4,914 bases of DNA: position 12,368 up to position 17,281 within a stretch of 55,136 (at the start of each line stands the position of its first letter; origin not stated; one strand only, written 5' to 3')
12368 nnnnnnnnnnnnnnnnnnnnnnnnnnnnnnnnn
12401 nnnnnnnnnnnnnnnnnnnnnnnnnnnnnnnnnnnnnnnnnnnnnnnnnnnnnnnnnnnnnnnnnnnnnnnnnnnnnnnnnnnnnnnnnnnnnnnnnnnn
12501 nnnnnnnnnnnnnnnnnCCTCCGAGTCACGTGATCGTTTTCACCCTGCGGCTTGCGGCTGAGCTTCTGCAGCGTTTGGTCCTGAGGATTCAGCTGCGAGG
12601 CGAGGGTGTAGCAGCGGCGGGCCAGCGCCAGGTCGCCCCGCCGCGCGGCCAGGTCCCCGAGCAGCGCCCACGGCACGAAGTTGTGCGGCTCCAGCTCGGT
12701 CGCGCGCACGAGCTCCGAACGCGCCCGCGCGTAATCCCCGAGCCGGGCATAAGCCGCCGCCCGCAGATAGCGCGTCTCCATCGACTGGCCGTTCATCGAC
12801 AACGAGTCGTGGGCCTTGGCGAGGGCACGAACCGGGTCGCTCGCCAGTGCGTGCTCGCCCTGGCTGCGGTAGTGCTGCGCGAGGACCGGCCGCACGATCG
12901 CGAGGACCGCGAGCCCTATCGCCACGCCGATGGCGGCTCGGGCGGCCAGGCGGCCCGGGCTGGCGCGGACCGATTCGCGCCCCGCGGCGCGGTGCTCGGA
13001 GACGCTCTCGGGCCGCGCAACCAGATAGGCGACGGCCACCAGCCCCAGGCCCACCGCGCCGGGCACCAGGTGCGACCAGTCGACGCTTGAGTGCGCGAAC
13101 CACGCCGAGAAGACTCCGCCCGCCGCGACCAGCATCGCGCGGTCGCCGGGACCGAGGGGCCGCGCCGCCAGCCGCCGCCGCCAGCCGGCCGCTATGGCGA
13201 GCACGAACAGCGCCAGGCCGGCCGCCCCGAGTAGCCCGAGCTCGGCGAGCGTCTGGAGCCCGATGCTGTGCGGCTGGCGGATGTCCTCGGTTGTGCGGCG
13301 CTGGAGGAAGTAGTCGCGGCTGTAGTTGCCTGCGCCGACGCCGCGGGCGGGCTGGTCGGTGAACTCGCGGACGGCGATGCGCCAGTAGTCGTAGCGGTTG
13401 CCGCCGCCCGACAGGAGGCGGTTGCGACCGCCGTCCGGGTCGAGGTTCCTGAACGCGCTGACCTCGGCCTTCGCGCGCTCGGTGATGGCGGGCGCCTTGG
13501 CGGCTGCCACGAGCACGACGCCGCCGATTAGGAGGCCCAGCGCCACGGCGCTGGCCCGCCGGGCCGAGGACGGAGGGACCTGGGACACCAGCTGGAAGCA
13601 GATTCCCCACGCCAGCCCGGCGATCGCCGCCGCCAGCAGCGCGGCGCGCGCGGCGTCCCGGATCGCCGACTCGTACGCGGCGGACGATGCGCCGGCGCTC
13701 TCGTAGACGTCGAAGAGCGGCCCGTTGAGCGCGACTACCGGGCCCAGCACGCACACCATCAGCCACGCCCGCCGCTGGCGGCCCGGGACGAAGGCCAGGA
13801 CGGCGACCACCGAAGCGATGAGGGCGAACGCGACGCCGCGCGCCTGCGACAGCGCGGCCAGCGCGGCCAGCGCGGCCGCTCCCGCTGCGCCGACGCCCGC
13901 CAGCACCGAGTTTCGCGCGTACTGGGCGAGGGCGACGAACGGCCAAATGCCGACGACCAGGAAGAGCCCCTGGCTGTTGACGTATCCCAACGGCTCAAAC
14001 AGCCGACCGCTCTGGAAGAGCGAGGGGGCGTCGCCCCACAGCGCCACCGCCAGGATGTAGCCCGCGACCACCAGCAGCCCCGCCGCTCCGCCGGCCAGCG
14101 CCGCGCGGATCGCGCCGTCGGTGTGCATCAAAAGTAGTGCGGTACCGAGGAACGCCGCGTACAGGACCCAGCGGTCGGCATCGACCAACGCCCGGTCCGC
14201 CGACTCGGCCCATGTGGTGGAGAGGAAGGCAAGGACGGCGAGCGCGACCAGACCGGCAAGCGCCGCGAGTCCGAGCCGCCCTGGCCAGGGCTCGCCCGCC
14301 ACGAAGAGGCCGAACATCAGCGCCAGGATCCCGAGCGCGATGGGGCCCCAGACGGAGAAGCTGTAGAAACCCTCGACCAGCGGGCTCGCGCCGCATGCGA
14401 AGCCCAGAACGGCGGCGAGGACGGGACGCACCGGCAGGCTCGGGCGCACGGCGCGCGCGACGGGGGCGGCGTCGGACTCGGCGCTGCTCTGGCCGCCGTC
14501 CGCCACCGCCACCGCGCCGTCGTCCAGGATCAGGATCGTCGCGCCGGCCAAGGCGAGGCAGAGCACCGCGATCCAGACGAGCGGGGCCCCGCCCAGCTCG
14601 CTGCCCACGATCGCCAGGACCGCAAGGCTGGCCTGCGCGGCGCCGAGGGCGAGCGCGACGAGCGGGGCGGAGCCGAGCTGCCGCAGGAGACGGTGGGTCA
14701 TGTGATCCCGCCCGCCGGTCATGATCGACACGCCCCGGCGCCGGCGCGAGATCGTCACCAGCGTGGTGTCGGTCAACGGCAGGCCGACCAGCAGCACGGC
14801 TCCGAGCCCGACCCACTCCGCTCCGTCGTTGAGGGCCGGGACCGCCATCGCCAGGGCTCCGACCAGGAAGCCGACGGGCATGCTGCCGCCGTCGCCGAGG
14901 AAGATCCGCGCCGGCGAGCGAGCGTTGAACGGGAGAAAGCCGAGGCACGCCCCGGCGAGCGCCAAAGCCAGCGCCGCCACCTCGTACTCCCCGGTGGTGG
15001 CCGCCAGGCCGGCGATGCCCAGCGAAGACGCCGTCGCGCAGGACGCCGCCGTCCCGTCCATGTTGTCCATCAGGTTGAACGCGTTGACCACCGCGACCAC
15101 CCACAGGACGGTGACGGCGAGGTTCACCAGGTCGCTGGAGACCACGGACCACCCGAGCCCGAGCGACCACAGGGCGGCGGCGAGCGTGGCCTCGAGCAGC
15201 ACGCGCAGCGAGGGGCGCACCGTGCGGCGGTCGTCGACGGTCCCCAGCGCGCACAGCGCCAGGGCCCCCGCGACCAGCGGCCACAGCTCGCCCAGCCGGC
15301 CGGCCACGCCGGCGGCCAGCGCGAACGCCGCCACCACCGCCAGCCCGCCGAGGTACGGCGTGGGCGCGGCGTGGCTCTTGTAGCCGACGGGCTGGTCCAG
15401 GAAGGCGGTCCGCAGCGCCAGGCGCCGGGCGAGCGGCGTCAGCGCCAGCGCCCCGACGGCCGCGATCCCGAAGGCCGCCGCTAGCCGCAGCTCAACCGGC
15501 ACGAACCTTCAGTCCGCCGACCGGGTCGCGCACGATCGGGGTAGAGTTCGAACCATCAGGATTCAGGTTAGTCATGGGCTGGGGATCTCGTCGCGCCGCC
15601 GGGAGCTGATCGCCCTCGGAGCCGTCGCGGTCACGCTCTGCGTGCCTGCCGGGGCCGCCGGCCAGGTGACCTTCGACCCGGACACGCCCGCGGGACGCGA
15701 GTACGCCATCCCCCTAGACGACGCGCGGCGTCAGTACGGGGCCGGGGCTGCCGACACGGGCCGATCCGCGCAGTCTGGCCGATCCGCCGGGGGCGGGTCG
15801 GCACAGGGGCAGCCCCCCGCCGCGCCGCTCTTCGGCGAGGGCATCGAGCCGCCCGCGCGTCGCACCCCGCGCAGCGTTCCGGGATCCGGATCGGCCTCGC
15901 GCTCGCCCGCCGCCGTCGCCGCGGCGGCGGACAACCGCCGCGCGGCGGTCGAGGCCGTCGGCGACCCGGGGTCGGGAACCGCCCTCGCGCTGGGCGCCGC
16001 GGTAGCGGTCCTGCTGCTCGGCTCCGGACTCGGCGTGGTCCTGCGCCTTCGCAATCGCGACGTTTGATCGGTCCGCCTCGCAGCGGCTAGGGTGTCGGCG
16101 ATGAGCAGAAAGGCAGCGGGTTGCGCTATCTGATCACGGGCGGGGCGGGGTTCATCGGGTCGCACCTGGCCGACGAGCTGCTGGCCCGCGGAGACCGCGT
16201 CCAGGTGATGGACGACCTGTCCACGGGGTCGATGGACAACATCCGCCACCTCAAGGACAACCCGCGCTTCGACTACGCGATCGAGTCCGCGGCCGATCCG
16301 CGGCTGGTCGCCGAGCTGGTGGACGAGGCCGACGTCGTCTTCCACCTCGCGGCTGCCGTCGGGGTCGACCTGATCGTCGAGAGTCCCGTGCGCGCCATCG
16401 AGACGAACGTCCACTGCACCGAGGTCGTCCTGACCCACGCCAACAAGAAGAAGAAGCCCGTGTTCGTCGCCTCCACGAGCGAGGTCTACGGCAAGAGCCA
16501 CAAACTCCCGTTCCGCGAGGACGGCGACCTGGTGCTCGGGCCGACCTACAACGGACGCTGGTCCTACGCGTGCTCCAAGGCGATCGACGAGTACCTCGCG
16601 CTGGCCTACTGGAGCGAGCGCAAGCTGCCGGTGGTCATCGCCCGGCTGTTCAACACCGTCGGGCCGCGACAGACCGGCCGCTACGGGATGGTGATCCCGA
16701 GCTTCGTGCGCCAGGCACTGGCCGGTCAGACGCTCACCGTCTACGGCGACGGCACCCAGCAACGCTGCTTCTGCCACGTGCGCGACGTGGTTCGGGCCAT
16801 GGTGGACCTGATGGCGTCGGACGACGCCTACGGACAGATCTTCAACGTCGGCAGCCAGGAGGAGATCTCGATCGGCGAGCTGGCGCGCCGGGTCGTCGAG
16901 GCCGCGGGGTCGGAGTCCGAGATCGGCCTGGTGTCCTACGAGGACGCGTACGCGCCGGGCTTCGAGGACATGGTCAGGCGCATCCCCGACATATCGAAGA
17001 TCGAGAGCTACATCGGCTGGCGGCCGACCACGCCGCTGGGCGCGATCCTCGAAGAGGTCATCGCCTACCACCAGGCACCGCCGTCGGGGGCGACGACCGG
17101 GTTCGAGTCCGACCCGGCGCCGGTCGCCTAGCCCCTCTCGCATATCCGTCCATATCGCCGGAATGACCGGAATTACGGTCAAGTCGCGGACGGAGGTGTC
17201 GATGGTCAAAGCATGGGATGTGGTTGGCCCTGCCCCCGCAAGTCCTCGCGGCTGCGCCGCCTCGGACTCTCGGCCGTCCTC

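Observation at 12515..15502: First-step and last-step enzymes of a lipid-linked glycan pathway fused in one 995-aa protein with TPR repeats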

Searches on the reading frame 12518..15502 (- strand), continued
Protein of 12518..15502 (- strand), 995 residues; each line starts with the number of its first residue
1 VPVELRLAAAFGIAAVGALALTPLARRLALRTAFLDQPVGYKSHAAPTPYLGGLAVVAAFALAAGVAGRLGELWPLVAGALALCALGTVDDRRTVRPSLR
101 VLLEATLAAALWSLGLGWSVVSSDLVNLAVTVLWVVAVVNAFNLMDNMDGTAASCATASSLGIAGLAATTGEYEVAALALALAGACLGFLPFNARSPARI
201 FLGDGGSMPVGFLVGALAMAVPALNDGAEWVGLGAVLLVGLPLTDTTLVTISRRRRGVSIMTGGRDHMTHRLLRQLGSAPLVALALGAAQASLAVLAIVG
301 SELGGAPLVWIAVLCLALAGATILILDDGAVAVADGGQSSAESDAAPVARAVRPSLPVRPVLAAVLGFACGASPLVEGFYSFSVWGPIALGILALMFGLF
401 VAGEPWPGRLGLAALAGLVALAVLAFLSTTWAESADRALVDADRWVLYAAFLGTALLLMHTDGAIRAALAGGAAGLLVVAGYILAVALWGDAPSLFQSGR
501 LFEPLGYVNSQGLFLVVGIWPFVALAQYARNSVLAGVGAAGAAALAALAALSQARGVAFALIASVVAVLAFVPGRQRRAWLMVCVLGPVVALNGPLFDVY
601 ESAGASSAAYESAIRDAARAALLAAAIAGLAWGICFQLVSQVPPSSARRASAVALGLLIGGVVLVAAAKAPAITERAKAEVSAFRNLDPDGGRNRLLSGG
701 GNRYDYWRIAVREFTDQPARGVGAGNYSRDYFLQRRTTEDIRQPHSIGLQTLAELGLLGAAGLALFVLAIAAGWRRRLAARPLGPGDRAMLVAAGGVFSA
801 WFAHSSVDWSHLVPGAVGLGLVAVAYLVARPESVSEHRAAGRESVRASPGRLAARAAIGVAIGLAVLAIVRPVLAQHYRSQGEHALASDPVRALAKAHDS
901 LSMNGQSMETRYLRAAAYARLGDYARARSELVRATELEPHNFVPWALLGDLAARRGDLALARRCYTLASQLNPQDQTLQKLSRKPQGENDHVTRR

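Call 79: list_cluster_members(proteins=[P0002, P0006, P0052, P0068, P0076, P0079, P0083, P0109, P0119, P0091])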
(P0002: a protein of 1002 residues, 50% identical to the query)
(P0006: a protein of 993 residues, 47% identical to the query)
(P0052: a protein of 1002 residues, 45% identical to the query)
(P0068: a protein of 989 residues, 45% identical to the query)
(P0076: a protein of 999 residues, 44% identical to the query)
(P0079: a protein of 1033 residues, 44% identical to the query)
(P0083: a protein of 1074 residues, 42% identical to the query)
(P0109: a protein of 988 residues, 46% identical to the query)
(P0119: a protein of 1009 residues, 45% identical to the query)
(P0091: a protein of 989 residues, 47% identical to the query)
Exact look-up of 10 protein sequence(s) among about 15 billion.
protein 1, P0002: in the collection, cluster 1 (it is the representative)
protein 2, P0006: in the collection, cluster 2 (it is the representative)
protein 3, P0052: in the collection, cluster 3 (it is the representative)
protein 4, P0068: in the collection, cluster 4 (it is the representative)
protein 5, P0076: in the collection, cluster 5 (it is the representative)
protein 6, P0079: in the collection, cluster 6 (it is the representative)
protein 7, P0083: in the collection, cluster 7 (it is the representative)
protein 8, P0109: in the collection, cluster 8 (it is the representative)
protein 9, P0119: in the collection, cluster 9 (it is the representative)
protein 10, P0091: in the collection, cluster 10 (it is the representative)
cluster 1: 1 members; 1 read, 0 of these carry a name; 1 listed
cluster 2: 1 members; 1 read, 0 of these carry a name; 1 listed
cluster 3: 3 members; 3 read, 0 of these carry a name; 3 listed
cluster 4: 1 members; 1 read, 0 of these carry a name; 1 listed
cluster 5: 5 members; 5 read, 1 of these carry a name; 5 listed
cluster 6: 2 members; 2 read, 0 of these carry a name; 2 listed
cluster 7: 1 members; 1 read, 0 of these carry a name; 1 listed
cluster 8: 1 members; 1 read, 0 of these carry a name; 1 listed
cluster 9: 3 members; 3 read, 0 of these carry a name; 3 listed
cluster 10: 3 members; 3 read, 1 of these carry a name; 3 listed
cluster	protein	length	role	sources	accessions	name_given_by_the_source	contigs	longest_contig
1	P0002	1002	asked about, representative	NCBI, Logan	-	-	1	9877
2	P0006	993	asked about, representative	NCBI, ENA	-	-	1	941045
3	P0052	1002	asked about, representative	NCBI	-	-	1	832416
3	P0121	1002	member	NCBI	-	-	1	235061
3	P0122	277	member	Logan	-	-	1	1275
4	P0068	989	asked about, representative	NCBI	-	-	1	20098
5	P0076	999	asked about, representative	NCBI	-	-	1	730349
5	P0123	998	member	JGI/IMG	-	UDP-GlcNAc:undecaprenyl-phosphate GlcNAc-1-phosphate transferase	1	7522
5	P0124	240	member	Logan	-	-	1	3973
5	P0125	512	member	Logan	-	-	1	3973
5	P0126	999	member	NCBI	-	-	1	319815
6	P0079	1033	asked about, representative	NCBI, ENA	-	-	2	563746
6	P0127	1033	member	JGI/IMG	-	-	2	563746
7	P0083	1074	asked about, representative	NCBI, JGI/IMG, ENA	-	-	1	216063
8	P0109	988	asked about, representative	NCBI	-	-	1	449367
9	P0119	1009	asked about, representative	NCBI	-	-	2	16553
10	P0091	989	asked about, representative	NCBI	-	-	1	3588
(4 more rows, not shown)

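Call 94: find_homologous_proteins(query=A4, max_evalue=0.001)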
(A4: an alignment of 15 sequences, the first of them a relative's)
Query A4 (15 sequences) (172 aa, profile of the alignment): 280 proteins with E <= 0.001 among 8000 candidates; the best 120 are listed.
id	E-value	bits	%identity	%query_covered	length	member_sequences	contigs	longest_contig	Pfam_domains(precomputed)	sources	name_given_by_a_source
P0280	2.0e-51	193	49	80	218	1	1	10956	-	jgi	jgi:hypothetical protein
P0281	1.1e-50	190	46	80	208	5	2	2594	-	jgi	jgi:hypothetical protein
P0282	3.2e-43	166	100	100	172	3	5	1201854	-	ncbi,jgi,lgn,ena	-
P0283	3.3e-42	163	45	85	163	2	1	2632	-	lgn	-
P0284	3.2e-40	156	52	98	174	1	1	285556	-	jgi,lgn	jgi:hypothetical protein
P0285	6.4e-40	155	52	98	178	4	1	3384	-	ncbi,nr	ncbi:MAG: hypothetical protein JWO21_1304 [Solirubrobacterales bacterium]|nr:hypothetical protein [S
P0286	6.8e-40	155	51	98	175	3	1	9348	-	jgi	jgi:hypothetical protein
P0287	7.3e-40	155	83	100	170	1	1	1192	-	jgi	jgi:hypothetical protein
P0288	7.8e-40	155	50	98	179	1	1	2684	-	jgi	jgi:hypothetical protein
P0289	9.8e-40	154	83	100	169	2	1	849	-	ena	-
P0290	1.2e-39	154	72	100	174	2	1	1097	-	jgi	jgi:hypothetical protein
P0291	1.6e-39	154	47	98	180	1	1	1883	-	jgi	jgi:hypothetical protein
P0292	2.4e-39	153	48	100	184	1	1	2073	-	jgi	jgi:hypothetical protein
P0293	2.7e-39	153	76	26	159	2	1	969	-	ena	-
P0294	2.9e-39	153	48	98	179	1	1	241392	-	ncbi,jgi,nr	ncbi:MAG: hypothetical protein QOI89_538 [Solirubrobacteraceae bacterium]|jgi:hypothetical protein|n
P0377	1.8e-34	137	48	81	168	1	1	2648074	-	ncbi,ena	-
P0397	7.4e-34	135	47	92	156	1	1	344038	-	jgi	jgi:hypothetical protein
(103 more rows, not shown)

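Call 95: find_encoding_contigs(protein=P0284, flank=5000, max_places=1)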
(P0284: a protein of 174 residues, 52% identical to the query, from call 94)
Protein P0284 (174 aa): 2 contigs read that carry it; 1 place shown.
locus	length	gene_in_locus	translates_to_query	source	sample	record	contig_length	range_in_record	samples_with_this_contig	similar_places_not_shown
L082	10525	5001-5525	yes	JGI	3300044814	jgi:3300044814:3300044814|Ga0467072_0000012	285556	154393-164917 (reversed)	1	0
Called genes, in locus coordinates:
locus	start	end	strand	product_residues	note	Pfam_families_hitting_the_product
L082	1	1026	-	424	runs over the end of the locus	-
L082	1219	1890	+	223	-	-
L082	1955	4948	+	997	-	PF00953:Glycos_transf_4, PF04932:Wzy_C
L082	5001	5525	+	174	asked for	-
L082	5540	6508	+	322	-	PF01073:3Beta_HSD, PF01370:Epimerase, PF02719:Polysacc_synt_2, PF04321:RmlD_sub_bind, PF16363:GDP_Man_Dehyd, PF07993:NAD_binding_4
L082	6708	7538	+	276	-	-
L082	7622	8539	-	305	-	PF02567:PhzC-PhzF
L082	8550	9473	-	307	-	-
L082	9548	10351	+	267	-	PF00378:ECH_1, PF16113:ECH_2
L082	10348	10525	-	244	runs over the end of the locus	PF13468:Glyoxalase_3 (weak), PF13669:Glyoxalase_4 (faint)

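Call 96: find_encoding_contigs(protein=P0377, flank=5000, max_places=1)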
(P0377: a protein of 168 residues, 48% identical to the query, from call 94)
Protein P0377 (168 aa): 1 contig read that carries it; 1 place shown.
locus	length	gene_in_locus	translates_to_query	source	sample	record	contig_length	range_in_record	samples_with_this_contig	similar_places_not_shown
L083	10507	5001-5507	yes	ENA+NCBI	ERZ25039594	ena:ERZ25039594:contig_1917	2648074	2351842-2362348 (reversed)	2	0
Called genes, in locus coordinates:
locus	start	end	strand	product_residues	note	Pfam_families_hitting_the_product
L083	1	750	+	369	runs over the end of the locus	PF13439:Glyco_transf_4, PF13579:Glyco_trans_4_4, PF20706:GT4-conflict (faint), PF00534:Glycos_transf_1, PF13692:Glyco_trans_1_4, PF13524:Glyco_trans_1_2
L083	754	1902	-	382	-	PF13439:Glyco_transf_4, PF13579:Glyco_trans_4_4, PF20706:GT4-conflict, PF00534:Glycos_transf_1, PF13692:Glyco_trans_1_4, PF13524:Glyco_trans_1_2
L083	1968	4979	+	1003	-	PF00953:Glycos_transf_4, PF04932:Wzy_C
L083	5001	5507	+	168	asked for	-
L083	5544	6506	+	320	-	PF01073:3Beta_HSD, PF01370:Epimerase, PF02719:Polysacc_synt_2, PF04321:RmlD_sub_bind, PF13460:NAD_binding_10 (weak), PF16363:GDP_Man_Dehyd, PF07993:NAD_binding_4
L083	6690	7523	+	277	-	-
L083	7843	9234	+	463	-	-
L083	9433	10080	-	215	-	PF04542:Sigma70_r2, PF08281:Sigma70_r4_2, PF00196:GerE (weak)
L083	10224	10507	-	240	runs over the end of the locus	PF08032:SpoU_sub_bind (weak), PF00588:SpoU_methylase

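Call 97: find_encoding_contigs(protein=P0397, flank=5000, max_places=1)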
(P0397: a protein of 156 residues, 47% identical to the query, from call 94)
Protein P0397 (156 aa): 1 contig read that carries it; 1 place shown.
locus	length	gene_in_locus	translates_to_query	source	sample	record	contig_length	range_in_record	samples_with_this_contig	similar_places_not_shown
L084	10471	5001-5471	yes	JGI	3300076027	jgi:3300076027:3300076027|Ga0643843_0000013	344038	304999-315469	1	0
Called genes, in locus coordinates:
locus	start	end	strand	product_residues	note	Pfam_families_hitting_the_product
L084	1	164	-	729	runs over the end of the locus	PF05257:CHAP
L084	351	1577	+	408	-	PF13439:Glyco_transf_4 (weak), PF13579:Glyco_trans_4_4, PF00534:Glycos_transf_1, PF13692:Glyco_trans_1_4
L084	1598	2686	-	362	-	PF00953:Glycos_transf_4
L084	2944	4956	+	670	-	PF04932:Wzy_C, PF07719:TPR_2 (faint), PF23914:TPR_CcmH_CycH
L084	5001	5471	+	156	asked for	-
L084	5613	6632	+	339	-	PF01073:3Beta_HSD, PF01370:Epimerase, PF02719:Polysacc_synt_2, PF04321:RmlD_sub_bind, PF16363:GDP_Man_Dehyd, PF07993:NAD_binding_4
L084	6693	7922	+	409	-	PF12802:MarR_2 (faint), PF08843:AbiEii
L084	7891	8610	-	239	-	-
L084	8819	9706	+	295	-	-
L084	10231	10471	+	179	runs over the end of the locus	PF03551:PadR (weak)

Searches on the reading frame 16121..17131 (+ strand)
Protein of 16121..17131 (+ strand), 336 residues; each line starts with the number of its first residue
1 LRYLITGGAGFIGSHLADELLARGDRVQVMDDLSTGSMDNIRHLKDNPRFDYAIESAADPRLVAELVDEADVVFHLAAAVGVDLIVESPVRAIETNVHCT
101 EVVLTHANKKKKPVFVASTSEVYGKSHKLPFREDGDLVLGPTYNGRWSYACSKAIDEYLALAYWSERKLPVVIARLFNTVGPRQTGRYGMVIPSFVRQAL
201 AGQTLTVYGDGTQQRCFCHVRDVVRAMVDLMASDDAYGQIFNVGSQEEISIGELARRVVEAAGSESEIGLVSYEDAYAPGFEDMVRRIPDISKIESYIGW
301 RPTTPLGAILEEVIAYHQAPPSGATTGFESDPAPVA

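Call 11: search_protein_families(library=pfam, proteins=[window:16121-17131:+], max_evalue=0.001)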
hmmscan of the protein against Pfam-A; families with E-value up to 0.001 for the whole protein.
window:16121-17131:+ (336 aa): 7 families
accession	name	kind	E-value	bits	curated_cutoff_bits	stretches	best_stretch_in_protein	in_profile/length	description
PF16363.11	GDP_Man_Dehyd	-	1.4e-56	192.8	27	1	4-312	1-331/332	GDP-mannose 4,6 dehydratase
PF01370.27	Epimerase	-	7.5e-52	176.6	20.9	1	4-244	2-240/240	NAD dependent epimerase/dehydratase family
PF02719.21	Polysacc_synt_2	-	6e-17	62.2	20.2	2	4-117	2-125/293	Polysaccharide biosynthesis protein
PF07993.18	NAD_binding_4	-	9.6e-15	54.9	20.1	1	62-188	81-216/258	Male sterility protein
PF01073.25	3Beta_HSD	-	2.4e-11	43.7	22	1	4-162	1-159/280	3-beta hydroxysteroid dehydrogenase/isomerase family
PF04321.23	RmlD_sub_bind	-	1.8e-10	40.8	27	1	1-266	1-235/287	RmlD substrate binding domain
PF13460.12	NAD_binding_10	-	0.00022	21.6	27.2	1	7-143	1-121/184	NAD(P)H-binding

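Call 61: search_protein_families(library=ncbifam, proteins=[window:16121-17131:+], max_evalue=0.01)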
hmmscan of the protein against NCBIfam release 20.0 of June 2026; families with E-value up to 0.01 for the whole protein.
window:16121-17131:+ (336 aa): 34 families (the best 25 are shown)
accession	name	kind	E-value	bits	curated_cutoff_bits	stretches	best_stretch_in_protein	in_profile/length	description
TIGR04180.1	EDH_00030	hypoth_equivalog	8.7e-53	179.3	475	1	4-303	2-295/297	NAD-dependent 4,6-dehydratase LegB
TIGR01181.1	dTDP_gluc_dehyt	equivalog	9.2e-45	153.1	365.1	1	2-316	1-310/321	dTDP-glucose 4,6-dehydratase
NF008872.0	PRK11908.1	equivalog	2.1e-41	142.1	294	1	2-318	3-336/349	bifunctional UDP-4-keto-pentose/UDP-xylose synthase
TIGR01179.1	galE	equivalog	3.7e-34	118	262.3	1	4-319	3-327/332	UDP-glucose 4-epimerase GalE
NF005998.1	PRK08125.1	equivalog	7.7e-33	113.8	777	1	2-316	317-648/649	bifunctional UDP-4-amino-4-deoxy-L-arabinose formyltransferase/UDP-glucuronic acid oxidase ArnA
TIGR02197.1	heptose_epim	equivalog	4.5e-29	101.6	274.6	1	4-273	2-271/316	ADP-glyceromanno-heptose 6-epimerase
NF007582.0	PRK10217.1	equivalog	1.7e-27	96.5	698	1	2-314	3-328/355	dTDP-glucose 4,6-dehydratase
NF007490.0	PRK10084.1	subfamily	3.7e-24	85.4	649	1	1-306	1-323/361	dTDP-glucose 4,6-dehydratase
NF011728.1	PRK15181.1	equivalog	3.3e-20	72.4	760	1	2-258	17-278/348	Vi polysaccharide biosynthesis UDP-N-acetylglucosaminuronic acid C-4 epimerase TviC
NF007956.0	PRK10675.1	subfamily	3.6e-16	59.2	394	1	1-323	1-335/338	UDP-glucose 4-epimerase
NF047922.1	GDPFucSynFcl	equivalog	1.1e-15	57.9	500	1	70-312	54-296/308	GDP-L-fucose synthase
NF043036.1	ErythonDh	equivalog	2.4e-15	56.5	325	1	1-163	1-163/321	D-erythronate dehydrogenase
TIGR03466.1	HpnA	hypoth_equivalog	2e-14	53.2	367.65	1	2-265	2-249/327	hopanoid-associated sugar epimerase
NF042422.1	oxyalk_red_OleD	equivalog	1.1e-13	51.3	580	1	1-280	1-268/329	2-alkyl-3-oxoalkanoate reductase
TIGR01746.1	Thioester-redct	subfamily_domain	5.4e-13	48.9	213.35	1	64-275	83-291/371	thioester reductase domain-containing protein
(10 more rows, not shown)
